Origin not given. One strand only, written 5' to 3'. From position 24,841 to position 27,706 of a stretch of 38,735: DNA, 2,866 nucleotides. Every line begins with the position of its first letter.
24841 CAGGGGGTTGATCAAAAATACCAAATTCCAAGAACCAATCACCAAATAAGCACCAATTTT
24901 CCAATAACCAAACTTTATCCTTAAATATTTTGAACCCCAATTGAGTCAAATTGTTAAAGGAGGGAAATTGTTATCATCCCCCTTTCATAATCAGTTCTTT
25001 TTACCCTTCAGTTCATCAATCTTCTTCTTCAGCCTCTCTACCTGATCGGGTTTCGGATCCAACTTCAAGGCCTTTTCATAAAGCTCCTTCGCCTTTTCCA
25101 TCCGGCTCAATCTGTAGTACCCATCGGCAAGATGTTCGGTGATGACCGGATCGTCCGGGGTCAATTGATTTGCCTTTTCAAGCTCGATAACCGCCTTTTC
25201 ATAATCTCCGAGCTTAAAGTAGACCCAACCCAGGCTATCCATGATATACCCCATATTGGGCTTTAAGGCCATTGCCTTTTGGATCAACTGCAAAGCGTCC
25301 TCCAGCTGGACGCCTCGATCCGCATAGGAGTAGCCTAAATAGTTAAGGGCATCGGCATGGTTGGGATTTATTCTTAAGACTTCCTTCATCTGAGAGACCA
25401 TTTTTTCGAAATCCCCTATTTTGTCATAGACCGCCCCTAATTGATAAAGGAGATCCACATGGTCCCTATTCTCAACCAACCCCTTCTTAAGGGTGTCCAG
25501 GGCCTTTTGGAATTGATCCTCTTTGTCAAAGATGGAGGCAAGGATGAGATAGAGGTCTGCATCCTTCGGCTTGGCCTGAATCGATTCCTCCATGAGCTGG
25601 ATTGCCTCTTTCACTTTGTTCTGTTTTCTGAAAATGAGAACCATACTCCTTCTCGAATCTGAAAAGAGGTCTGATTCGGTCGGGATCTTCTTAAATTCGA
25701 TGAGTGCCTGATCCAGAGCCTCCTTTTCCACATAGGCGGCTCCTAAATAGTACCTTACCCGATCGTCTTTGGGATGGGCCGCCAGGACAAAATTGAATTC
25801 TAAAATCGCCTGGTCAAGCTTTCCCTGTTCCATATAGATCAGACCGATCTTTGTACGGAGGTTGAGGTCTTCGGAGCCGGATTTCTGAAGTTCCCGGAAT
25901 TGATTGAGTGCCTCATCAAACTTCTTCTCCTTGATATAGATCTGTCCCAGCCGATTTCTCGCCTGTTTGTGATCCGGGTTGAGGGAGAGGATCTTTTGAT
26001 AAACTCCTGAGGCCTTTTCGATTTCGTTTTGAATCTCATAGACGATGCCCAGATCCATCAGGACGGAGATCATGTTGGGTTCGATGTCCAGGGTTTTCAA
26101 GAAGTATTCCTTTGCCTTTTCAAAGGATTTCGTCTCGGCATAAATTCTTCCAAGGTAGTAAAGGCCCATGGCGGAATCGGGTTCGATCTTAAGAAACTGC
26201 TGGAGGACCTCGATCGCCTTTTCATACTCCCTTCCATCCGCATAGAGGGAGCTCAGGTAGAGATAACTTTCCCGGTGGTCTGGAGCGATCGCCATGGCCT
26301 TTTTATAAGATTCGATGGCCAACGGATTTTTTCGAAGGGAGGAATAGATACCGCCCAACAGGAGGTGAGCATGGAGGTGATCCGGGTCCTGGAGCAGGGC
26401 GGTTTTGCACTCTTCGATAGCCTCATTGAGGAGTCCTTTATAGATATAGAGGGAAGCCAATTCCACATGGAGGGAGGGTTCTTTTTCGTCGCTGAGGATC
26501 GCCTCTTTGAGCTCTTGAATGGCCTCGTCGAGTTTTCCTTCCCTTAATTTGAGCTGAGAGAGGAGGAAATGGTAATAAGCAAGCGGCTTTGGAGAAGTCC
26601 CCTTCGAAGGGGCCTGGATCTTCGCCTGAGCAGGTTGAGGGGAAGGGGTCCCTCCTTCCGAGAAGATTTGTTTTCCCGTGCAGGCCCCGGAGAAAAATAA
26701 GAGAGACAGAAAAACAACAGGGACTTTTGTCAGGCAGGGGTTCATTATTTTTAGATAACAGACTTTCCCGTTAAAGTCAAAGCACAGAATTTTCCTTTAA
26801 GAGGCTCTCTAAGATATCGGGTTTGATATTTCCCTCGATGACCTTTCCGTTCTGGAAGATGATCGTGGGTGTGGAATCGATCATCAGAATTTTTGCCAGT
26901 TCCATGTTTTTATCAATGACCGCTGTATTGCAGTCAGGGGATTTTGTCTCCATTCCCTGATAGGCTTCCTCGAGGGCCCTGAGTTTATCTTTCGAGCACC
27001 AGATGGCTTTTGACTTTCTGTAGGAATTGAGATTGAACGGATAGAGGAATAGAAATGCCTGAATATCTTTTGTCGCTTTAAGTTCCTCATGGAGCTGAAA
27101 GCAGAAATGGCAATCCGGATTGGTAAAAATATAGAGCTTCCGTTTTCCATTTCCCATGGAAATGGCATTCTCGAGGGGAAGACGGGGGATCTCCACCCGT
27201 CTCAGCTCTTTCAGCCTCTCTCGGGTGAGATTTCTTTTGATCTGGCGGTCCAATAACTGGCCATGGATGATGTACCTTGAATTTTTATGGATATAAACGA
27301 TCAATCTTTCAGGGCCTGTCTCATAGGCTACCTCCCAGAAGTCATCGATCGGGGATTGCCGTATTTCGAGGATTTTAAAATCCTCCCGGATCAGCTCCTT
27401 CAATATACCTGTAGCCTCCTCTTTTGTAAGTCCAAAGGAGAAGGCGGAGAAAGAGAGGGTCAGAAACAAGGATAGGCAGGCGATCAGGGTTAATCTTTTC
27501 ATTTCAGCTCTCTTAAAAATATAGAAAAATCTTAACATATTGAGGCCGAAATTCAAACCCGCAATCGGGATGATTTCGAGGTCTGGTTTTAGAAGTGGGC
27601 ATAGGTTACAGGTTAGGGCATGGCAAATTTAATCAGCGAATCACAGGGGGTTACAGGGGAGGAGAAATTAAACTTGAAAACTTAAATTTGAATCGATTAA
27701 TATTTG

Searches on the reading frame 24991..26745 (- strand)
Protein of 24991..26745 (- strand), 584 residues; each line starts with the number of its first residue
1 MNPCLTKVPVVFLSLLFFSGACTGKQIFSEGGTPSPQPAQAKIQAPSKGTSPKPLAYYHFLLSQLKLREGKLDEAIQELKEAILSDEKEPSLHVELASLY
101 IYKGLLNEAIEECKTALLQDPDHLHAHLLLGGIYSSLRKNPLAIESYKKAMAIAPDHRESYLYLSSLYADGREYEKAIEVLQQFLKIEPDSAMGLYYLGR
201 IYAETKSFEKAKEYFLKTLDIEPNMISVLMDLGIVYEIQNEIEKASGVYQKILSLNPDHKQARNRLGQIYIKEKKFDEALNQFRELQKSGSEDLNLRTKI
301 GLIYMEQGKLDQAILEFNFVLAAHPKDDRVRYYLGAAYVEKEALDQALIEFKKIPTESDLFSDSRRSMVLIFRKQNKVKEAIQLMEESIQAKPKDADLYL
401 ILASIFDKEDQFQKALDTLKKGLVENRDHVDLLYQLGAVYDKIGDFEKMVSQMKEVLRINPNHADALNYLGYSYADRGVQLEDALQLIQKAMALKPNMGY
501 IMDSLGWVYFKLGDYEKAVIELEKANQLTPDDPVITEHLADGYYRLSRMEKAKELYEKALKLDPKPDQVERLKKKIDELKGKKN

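Call 22: search_protein_families(library=ncbifam, proteins=[window:24991-26745:-], max_evalue=1e-10)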
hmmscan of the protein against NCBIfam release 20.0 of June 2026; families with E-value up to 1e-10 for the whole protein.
window:24991-26745:- (584 aa): 28 families (the best 25 are shown)
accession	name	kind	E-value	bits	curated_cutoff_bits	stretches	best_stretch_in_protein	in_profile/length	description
NF040959.1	MamA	equivalog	6.3e-67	225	200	4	85-245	32-192/204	magnetosome protein MamA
TIGR02917.1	PEP_TPR_lipo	equivalog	1.8e-65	221.4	312.2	2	56-341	465-749/899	XrtA/PEP-CTERM system TPR-repeat protein PrsT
TIGR02521.1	type_IV_pilW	equivalog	1.1e-45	156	154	0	88-181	29-122/234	type IV pilus biogenesis/stability protein PilW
NF033762.1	social_mot_Tgl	equivalog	1.1e-29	103.5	225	1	227-414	32-222/252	social motility TPR repeat lipoprotein Tgl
NF052415.1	T3SS_chap_SctY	equivalog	2e-27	95.8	70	0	225-291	5-71/106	type III secretion apparatus assembly chaperone SctY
TIGR02552.1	LcrH_SycD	equivalog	2.6e-27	95.2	104.8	0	452-580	6-133/136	SycD/LcrH family type III secretion system chaperone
NF008757.0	PRK11788.1-5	equivalog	5.6e-25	88.3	363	1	228-436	109-321/388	lipopolysaccharide assembly protein LapB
TIGR00540.1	TPR_hemY_coli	hypoth_equivalog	1.3e-24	86.7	142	0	172-251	306-384/385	heme biosynthesis-associated TPR protein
NF008756.0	PRK11788.1-4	equivalog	8.6e-24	84.3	474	0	259-426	139-312/389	lipopolysaccharide assembly protein LapB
NF047371.1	FlcA_CTERM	equivalog_domain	1e-23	83.7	300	0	175-356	330-535/646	periplasmic flagellar collar protein FlcA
NF052400.1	M48_BAM_BepA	equivalog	8.3e-22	77.6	570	0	314-471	293-450/483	beta-barrel assembly-enhancing protease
NF047507.1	TPR_BatC_Lepto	exception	1.7e-21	76.7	175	0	146-226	46-130/214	TPR repeat-containing protein BatC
TIGR03939.1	PGA_TPR_OMP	equivalog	1.2e-20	73.3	366.65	0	307-467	32-191/800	poly-beta-1,6 N-acetyl-D-glucosamine export porin PgaA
TIGR02795.1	tol_pal_ybgF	equivalog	2.3e-20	73.4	90.1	0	171-264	15-114/119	tol-pal system protein YbgF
NF008391.2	PRK11189.1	equivalog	2.5e-20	73.2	250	0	409-533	44-167/297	lipoprotein NlpI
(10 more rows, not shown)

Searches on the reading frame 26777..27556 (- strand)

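Call 82: search_protein_families(library=ncbifam, proteins=[window:26777-27556:-], max_evalue=0.000001)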
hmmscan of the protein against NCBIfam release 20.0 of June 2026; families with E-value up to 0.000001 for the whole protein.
window:26777-27556:- (259 aa): 2 families
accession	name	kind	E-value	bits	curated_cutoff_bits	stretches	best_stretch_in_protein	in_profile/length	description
NF008129.0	PRK10877.1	equivalog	4.9e-22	78.3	215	1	30-256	6-230/237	bifunctional protein-disulfide isomerase/oxidoreductase DsbC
NF008657.0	PRK11657.1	equivalog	3.7e-09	36.2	124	1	38-238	18-229/251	thiol:disulfide interchange protein DsbG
